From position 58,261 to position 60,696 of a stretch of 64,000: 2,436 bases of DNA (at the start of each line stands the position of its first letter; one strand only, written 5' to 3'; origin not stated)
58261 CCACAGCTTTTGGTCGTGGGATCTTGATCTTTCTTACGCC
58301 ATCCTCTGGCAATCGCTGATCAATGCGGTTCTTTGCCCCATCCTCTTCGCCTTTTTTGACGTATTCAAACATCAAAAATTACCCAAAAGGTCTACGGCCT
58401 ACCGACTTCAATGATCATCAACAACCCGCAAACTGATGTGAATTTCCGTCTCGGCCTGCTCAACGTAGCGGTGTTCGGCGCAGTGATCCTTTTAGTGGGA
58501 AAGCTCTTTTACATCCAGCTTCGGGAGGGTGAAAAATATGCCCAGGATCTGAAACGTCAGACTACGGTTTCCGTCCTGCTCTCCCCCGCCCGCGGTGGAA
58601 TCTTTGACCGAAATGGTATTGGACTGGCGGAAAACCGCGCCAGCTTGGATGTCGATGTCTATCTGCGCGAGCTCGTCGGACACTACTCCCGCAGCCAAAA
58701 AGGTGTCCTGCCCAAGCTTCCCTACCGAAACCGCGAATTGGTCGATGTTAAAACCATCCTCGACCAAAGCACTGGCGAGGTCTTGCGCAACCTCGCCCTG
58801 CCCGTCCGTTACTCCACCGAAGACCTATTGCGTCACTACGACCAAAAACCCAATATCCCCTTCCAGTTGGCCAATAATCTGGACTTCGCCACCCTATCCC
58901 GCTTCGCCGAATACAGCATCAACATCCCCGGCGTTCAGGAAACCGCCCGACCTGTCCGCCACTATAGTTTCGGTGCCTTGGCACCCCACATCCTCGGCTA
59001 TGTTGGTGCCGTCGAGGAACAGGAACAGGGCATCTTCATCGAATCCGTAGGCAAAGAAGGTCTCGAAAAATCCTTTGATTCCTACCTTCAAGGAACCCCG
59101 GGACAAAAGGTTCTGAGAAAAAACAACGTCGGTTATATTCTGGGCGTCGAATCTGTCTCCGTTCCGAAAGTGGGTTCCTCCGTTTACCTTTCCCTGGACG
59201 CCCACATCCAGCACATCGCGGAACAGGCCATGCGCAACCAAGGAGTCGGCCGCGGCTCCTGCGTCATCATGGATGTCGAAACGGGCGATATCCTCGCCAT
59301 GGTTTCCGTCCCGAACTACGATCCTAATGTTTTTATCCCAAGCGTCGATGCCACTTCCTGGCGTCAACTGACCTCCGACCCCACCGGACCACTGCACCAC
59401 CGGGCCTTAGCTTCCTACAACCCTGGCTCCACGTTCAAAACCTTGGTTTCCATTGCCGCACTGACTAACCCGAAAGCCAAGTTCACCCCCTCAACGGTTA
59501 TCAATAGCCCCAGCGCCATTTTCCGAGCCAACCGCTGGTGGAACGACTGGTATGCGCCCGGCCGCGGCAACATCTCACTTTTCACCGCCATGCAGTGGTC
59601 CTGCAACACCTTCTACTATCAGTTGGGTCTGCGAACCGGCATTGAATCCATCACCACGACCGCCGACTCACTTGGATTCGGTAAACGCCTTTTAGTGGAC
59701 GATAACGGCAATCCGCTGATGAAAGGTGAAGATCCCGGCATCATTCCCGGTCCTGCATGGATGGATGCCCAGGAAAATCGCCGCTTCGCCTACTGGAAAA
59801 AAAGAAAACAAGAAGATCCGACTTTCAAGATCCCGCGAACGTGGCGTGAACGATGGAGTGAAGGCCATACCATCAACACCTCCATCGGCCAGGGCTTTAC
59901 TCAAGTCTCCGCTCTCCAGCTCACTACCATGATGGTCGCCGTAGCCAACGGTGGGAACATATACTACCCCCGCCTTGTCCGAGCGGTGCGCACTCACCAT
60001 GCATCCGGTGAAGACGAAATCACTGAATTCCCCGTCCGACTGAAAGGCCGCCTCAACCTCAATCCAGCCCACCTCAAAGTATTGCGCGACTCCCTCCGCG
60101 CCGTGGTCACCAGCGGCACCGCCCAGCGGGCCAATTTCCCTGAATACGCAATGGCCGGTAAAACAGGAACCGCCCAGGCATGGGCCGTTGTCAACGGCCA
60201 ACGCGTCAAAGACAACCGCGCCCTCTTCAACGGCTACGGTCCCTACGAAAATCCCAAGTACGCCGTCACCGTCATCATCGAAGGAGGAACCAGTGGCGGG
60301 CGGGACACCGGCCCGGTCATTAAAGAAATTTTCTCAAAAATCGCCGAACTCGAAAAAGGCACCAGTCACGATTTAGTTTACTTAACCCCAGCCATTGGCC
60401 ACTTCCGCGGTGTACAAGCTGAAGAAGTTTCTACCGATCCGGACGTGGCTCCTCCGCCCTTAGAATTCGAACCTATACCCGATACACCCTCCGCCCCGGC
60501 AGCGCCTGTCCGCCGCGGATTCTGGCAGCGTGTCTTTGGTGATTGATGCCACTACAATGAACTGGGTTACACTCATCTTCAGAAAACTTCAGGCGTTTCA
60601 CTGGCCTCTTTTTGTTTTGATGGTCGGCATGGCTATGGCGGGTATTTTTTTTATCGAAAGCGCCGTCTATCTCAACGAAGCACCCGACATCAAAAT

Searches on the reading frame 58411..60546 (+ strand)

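Call 28: search_protein_families(library=pfam, proteins=[window:58411-60546:+], max_evalue=0.00001)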
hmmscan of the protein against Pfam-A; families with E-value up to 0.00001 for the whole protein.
window:58411-60546:+ (711 aa): 2 families
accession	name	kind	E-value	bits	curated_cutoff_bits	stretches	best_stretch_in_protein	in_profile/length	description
PF00905.27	Transpeptidase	-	6.2e-55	186.9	22.1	1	282-641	1-298/299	Penicillin binding protein transpeptidase domain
PF03717.20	PBP_dimer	-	1.1e-25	91.5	24.4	1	58-245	3-177/180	Penicillin-binding Protein dimerisation domain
